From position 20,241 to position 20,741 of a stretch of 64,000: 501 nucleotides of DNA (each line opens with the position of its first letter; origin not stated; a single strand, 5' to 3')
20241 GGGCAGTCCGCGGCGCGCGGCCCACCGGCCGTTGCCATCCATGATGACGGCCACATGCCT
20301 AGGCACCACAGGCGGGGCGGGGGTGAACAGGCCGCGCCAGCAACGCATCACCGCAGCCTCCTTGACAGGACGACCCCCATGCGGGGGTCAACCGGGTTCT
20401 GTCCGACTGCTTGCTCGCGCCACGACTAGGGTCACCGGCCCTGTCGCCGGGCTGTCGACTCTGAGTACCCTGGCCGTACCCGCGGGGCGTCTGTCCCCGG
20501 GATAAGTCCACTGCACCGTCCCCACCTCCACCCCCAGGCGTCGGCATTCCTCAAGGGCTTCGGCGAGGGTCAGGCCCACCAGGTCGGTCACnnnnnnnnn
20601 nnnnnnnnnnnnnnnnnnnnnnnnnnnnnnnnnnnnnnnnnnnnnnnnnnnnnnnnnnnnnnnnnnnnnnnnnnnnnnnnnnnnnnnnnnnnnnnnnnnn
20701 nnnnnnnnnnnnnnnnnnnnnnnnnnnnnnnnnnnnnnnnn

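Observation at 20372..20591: Stand-alone 67-aa single-PASTA-domain ORF coupled to frr, ending inside a GC-rich hairpin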

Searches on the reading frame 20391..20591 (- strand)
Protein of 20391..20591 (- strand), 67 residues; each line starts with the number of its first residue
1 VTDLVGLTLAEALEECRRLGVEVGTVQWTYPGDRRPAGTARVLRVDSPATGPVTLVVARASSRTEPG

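Call 3: search_protein_families(library=pfam, proteins=[window:20391-20591:-], max_evalue=10)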
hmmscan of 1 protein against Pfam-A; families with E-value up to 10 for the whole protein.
seq(67 aa): 1 family
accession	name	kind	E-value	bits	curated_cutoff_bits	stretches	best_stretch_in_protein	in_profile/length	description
PF03793.24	PASTA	-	1.9e-05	24.9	23.2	1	1-51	3-49/64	PASTA domain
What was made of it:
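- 20388..20591 (-): ORF67: a 67-aa single-domain PASTA-fold protein (GTG start, TGA stop). It is the window's member of a conserved family of small genes coupled to frr. Call 3 gives Pfam PASTA at 24.9 bits, above the gathering cut-off.
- On PASTA domain (PF03793): Call 3: E=1.9e-5 and 24.9 bits against a 23.2-bit cut-off, covering residues 1-51.
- Closest known: PASTA domain. Same: The sequence match is above the Pfam gathering score (call 3).
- Checked: It scores E=1.9e-5 and 24.9 bits, above the 23.2-bit gathering cut-off (call 3).
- Pfam PF03793 scores 24.9 bits, above the 23.2-bit gathering cut-off (call 3).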

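Call 4: search_protein_families(library=ncbifam, proteins=[window:20391-20591:-], max_evalue=10)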
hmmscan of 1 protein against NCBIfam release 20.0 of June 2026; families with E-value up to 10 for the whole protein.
seq(67 aa): 0 families
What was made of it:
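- Tried and rejected: NCBIfam gave no family (call 4).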

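Call 6: find_homologous_proteins(query=window:20391-20591:-, max_evalue=0.01)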
Query seq(67 aa) (67 aa): 2 proteins with E <= 0.01 among 3 candidates.
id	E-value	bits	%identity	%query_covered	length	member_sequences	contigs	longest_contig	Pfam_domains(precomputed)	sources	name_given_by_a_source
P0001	9.3e-36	138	100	100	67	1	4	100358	PF03793.25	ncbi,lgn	ncbi:MAG: hypothetical protein AB1492_01715 [Bacillota bacterium]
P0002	6.1e-29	116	85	100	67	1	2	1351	-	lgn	-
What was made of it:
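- Tried and rejected: The word-indexed search of 5.8 billion proteins (call 6) returned only the protein itself and one 85% relative.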

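Call 9: find_encoding_contigs(protein=P0002, flank=5000)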
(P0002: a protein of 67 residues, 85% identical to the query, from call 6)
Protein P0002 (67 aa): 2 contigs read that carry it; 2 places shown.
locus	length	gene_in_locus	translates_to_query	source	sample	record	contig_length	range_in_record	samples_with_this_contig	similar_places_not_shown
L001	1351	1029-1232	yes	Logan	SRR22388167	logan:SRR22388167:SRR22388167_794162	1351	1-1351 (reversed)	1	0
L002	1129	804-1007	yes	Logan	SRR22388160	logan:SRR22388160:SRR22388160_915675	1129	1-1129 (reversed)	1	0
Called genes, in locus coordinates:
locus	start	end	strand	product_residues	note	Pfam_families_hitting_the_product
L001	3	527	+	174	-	?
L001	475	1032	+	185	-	PF01765:RRF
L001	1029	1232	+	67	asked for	-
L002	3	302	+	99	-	?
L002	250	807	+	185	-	PF01765:RRF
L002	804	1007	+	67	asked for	-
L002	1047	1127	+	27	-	?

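Call 15: search_protein_representatives(protein=window:20391-20591:-)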
Query: 67 residues. Proteins with E-value up to 0.001 (for the whole library): 6; up to 1e-10: 1; up to 1e-30: 1. The best 6 are listed.
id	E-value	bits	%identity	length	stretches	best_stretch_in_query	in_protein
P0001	3.0e-36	137.7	100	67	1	1-67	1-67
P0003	2.6e-09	52.8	40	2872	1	20-50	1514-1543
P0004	4.8e-08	48.8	51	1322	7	24-42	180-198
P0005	1.8e-07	47.0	31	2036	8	22-60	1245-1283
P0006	3.0e-04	36.9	29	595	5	26-58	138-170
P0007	5.9e-04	35.9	43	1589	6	25-57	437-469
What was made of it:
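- The family evolves fast. dN/dS is 2-4 times that of frr (0.11), and the single sequence finds only one relative in 5.8 and 1.8 billion-protein searches (calls 6, 15). The single sequence looks like an orphan in two very large protein searches (calls 6, 15).
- Tried and rejected: Exhaustive phmmer against 1.84 billion representatives (call 15) added only spurious repeat-protein hits.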

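Call 18: search_protein_families(library=pfam, alignment_id=A1, max_evalue=0.1)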
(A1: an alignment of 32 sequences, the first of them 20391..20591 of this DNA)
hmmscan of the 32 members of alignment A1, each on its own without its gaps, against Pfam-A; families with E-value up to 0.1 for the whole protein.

A. member 1, window:20391-20591:- (67 aa): 1 family
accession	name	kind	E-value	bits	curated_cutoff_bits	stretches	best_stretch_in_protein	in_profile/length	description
PF03793.24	PASTA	-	1.9e-05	24.9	23.2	1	1-51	3-49/64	PASTA domain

B. families by the number of members that match (of 32 scanned): 18 families
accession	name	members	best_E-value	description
PF03793.24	PASTA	16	7.8e-07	PASTA domain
PF00037.32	Fer4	1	5.7e-14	4Fe-4S binding domain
PF12837.12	Fer4_6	1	3.1e-10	4Fe-4S binding domain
PF12838.12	Fer4_7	1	4.6e-10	4Fe-4S dicluster domain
PF13237.11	Fer4_10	1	1.2e-09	4Fe-4S dicluster domain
PF12797.12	Fer4_2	1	2.6e-08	4Fe-4S binding domain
PF13187.11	Fer4_9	1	3.9e-08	4Fe-4S dicluster domain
PF13183.11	Fer4_8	1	5.8e-08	4Fe-4S dicluster domain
PF13484.11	Fer4_16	1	8.7e-08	4Fe-4S double cluster binding domain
PF14697.11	Fer4_21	1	1.5e-06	4Fe-4S dicluster domain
PF13534.11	Fer4_17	1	1e-05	4Fe-4S dicluster domain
PF25160.1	LdpA_Fe-S-bd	1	4.7e-05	LdpA Fe-S cluster-binding domain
PF12798.12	Fer4_3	1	7.4e-05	4Fe-4S binding domain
PF12800.12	Fer4_4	1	0.00011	4Fe-4S binding domain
PF17891.6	FluMu_N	1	0.005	Mu-like prophage FluMu N-terminal domain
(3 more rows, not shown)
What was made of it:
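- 16 of 32 family members hit PASTA at E<=0.1, best 7.8e-7 (call 18).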

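Call 19: find_homologous_proteins(query=A1, max_evalue=0.001)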
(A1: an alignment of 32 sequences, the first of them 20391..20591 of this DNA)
Query A1 (32 sequences) (67 aa, profile of the alignment): 18 proteins with E <= 0.001 among 3733 candidates.
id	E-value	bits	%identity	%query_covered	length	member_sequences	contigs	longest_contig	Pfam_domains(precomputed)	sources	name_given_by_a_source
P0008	1.0e-15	75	-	-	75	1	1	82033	-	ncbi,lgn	ncbi:MAG: hypothetical protein ACOY30_01745 [Bacillota bacterium]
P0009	2.0e-14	71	24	67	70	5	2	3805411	-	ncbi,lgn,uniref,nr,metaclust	ncbi:hypothetical protein BR63_05075 [Thermanaerosceptrum fracticalcis]|uniref:Uncharacterized prote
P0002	1.2e-13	69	85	100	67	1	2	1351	-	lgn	-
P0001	1.8e-13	68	100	100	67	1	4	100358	PF03793.25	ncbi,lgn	ncbi:MAG: hypothetical protein AB1492_01715 [Bacillota bacterium]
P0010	3.7e-13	67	-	-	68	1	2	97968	-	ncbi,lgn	-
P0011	1.8e-12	65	-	-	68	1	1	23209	-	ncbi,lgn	ncbi:MAG: hypothetical protein ACOY4I_01645 [Bacillota bacterium]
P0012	4.5e-12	63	-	-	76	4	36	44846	-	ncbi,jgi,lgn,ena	jgi:hypothetical protein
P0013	1.5e-10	59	-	-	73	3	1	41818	-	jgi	-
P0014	7.5e-10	56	-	-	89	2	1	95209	-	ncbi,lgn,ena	-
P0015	7.8e-10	56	-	-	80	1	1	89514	-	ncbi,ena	ncbi:MAG: hypothetical protein STSR0004_06890 [Peptococcaceae bacterium]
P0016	9.4e-10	56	29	46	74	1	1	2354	-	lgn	-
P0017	1.1e-9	56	-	-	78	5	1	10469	-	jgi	-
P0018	1.3e-9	56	-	-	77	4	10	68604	-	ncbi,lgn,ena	-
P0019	4.1e-9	54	-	-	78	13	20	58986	-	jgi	jgi:hypothetical protein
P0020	6.8e-9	53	-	-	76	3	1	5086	-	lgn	-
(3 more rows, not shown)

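Call 22: search_solved_structures(query=A1, max_evalue=10, show_alignments=2)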
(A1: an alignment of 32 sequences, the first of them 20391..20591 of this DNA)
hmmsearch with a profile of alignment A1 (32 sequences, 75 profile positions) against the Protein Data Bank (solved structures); distinct sequences matched with E-value up to 10: 49.
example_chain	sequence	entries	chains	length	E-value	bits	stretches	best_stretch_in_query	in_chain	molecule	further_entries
6i39_A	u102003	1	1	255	2.7e-08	36.9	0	36-57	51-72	v31Pizza6-AYW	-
6i38_A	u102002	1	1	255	2.9e-08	36.8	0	36-57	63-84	nv2Pizza6-AYW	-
6i37_A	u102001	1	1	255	3.3e-08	36.6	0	36-57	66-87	nv1Pizza6-AYW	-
3wwa_A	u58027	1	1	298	1e-07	35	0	37-57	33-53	Pizza7H protein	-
6i3a_A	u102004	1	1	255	4e-07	33.1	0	36-57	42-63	v22Pizza6-AYW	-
6i3b_A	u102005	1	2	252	6.5e-07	32.5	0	36-57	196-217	cPizza6-AYW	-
7zqg_A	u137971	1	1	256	6.6e-07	32.5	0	37-57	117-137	Pizza6-KSH-TSH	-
6f0q_A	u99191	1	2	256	7.3e-07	32.3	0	36-57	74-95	Pizza6-AYW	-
3m9g_A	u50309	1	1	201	7.5e-07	32.3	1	1-29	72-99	Protein kinase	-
6f0s_A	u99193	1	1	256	8.3e-07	32.1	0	37-57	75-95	Pizza6-SYW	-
6qsd_A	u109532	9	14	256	9.7e-07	31.9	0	37-57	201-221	Pizza6S | Pizza6-S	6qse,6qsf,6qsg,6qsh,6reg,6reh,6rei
6f0t_A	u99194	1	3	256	1.1e-06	31.8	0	37-57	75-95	Pizza6-SFW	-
7zcj_A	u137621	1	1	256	1.2e-06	31.6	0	36-57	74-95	Pizza6-TNH-TSH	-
6rej_A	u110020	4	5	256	1.5e-06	31.3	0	37-57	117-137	Pizza6-SH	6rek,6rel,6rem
3ww9_A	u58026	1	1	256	1.9e-06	31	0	37-57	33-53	pizza6 protein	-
3py9_A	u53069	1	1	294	2e-06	30.9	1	1-29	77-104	Protein kinase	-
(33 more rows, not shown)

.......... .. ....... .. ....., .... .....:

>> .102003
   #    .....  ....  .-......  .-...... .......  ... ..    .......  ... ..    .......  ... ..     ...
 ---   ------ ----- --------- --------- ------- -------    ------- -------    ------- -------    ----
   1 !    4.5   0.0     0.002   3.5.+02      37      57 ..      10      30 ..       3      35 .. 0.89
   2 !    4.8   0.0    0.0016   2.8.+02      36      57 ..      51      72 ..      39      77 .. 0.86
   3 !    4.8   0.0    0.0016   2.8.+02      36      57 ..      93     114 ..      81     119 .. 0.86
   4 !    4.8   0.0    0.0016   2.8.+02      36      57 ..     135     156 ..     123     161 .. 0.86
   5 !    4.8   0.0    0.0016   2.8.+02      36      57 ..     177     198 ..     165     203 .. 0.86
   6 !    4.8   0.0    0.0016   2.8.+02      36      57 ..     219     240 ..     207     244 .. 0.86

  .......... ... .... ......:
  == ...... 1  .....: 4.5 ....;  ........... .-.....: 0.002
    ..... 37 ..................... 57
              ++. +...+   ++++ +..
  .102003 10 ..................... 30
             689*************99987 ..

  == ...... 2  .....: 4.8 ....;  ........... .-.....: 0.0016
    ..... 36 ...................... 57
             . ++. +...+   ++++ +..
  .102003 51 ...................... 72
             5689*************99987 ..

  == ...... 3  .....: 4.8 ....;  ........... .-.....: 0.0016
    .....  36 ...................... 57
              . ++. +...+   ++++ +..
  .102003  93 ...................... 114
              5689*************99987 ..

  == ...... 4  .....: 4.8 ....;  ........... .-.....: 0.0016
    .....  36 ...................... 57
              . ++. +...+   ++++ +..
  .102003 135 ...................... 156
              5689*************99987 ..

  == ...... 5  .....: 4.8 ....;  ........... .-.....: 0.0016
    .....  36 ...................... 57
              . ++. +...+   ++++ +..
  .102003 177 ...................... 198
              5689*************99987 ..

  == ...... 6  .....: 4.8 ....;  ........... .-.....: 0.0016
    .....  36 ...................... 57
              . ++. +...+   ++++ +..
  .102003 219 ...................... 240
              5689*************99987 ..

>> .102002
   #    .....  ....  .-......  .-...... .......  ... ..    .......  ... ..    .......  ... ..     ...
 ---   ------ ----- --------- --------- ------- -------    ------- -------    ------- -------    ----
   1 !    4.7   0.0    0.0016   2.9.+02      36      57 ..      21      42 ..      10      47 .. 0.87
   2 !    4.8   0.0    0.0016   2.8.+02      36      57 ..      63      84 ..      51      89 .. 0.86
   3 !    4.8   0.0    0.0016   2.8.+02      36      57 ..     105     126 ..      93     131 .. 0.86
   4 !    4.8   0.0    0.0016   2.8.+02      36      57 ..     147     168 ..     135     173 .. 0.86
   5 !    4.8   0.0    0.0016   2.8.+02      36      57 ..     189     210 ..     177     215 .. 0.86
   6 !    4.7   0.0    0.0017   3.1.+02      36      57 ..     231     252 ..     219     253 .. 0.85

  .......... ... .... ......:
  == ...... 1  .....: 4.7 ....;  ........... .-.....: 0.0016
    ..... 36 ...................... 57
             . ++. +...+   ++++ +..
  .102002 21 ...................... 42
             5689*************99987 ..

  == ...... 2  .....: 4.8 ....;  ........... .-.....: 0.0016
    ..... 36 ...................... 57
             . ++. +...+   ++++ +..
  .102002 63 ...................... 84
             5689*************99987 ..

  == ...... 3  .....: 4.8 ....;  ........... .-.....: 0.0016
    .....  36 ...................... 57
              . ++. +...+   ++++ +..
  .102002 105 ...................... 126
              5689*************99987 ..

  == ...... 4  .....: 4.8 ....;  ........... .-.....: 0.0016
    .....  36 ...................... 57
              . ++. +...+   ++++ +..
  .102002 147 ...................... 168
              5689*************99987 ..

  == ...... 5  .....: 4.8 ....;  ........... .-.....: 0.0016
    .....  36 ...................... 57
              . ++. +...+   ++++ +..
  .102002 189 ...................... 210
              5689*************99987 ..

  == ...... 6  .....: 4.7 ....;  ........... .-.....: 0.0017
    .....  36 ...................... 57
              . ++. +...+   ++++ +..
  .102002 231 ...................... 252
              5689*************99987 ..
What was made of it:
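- The family profile hits the S. aureus Stk1/PrkC PASTA chains 3m9g and 3py9 at E about 1e-6 (call 22). Similarity to classical PASTA covers mainly the N-terminal beta-alpha-beta half (calls 3, 22).
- Tried and rejected: They arise from summed 5-bit matches to 'G..RVV' and were rejected as repeat artefacts (call 22).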

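Call 28: predict_structure(alignment_id=A2)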
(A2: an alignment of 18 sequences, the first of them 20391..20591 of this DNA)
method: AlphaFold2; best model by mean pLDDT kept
length: 67 residues; sequences in the alignment: 18
mean_pLDDT: 81.7   pTM: 0.67
mean pLDDT of the five models: 81.7, 79.6, 79.5, 78.7, 77.7
residues with pLDDT >= 90: 35; 70-90: 15; 50-70: 13; < 50: 4
segments of 3 or more residues with pLDDT < 50: 64-67
pLDDT, mean of each block of 10 residues (from residue 1): 84 93 89 69 89 88 50
secondary structure, 60 per line:
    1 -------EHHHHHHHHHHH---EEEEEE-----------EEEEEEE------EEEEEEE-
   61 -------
elements in order: H9-19 E23-28 E40-46 E53-59
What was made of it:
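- The AF2 model of ORF67 has pLDDT 81.7 (call 28).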

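Call 30: fold_search(model_id=the predicted structure, library=pdb)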
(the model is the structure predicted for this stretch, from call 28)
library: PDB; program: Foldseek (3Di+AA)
matches with E <= 10: 296; with E <= 0.001: 0
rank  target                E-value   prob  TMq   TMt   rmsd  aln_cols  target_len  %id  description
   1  7vl8_A                5.6e-01  0.14  0.33  0.14   8.4        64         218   11  Cryo-EM structure of the Apo CCR1-Gi complex (released 2022-03-23)
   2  1qme                  7.8e-01  0.57  0.49  0.07   3.7        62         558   18  PENICILLIN-BINDING PROTEIN 2X (PBP-2X) (released 2000-05-25)
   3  1rp5_B                8.4e-01  0.57  0.49  0.06   3.5        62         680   16  PBP2x from Streptococcus pneumoniae strain 5259 with reduced susceptibility to beta-lactam antibiotics (released 2004-02-03)
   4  8utd_A                8.4e-01  0.15  0.36  0.14   7.8        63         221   11  CryoEM Structure of HCA2-Gi1 in complex with MK-1903 (released 2025-02-26)
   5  9kvg_A                8.4e-01  0.08  0.27  0.11   8.9        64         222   12  A Cryo_EM structure of 5_HT1A complex with 5-Meo-DMT (released 2025-12-03)
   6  1qmf                  1.0e+00  0.63  0.53  0.07   3.9        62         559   21  PENICILLIN-BINDING PROTEIN 2X (PBP-2X) ACYL-ENZYME COMPLEX (released 2000-05-25)
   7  2sec_I                1.0e+00  0.20  0.35  0.36   9.6        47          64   19  STRUCTURAL COMPARISON OF TWO SERINE PROTEINASE-PROTEIN INHIBITOR COMPLEXES. EGLIN-C-SUBTILISIN CARLSBERG AND CI-2-SUBT (released 1988-09-07)
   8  1rp5_A                1.1e+00  0.47  0.49  0.06   3.5        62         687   16  PBP2x from Streptococcus pneumoniae strain 5259 with reduced susceptibility to beta-lactam antibiotics (released 2004-02-03)
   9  4b1t_B                1.1e+00  0.20  0.35  0.34   9.4        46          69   20  Structure of the factor Xa-like trypsin variant triple-Ala (TA) in complex with eglin C (released 2012-08-01)
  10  8jxt_B                1.1e+00  0.13  0.36  0.14   8.3        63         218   11  Histamine-bound H4R/Gi complex (released 2024-03-20)
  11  1y4a_I                1.2e+00  0.28  0.44  0.47   8.3        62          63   21  Crystal structure of the complex of subtilisin BPN' with chymotrypsin inhibitor 2 M59R/E60S mutant (released 2005-05-17)
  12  5u47                  1.2e+00  0.23  0.42  0.06   5.3        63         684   13  1.95 Angstrom Resolution Crystal Structure of Penicillin Binding Protein 2X from Streptococcus thermophilus (released 2016-12-28)
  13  9ij9_A                1.3e+00  0.12  0.36  0.14   8.1        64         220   11  A Cryo-EM structure of Bitter taste receptor TAS2R14 with Gi complex (released 2024-07-24)
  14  8vy7_A                1.3e+00  0.12  0.36  0.14   8.1        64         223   11  CryoEM structure of Gi-coupled TAS2R14 with cholesterol and an intracellular tastant (released 2024-04-03)
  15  8jxw_B                1.3e+00  0.10  0.35  0.14   8.5        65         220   11  VUF6884-bound H4R/Gi complex (released 2024-03-20)
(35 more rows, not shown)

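Call 34: find_encoding_contigs(protein=P0009, flank=4000, max_places=2)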
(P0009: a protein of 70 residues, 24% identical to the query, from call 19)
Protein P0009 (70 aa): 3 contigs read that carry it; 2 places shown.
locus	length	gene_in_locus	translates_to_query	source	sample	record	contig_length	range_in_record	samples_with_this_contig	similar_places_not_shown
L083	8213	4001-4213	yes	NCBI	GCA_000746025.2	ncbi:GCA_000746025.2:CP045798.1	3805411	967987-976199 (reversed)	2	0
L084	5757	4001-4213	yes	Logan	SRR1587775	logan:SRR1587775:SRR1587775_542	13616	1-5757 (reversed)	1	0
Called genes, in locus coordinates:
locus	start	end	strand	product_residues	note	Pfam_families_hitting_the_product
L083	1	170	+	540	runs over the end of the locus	PF20250:FapA_N, PF03961:FapA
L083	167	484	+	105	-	-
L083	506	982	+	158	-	PF19610:DUF6115 (weak)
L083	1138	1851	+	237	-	PF00318:Ribosomal_S2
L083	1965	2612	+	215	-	PF00889:EF_TS, PF25025:EF-Ts_N (weak)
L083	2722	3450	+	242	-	PF00696:AA_kinase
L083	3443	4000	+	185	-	PF01765:RRF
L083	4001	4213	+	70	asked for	-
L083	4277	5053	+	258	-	PF01255:Prenyltransf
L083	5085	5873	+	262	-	PF01148:CTP_transf_1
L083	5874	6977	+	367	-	PF01594:AI-2E_transport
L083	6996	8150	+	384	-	PF02670:DXP_reductoisom, PF08436:DXP_redisom_C, PF13288:DXPR_C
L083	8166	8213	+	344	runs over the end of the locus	PF02163:Peptidase_M50, PF00595:PDZ, PF13180:PDZ_2, PF17820:PDZ_6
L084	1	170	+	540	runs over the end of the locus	PF20250:FapA_N, PF03961:FapA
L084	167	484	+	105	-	-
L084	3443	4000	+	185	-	PF01765:RRF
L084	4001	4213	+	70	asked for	-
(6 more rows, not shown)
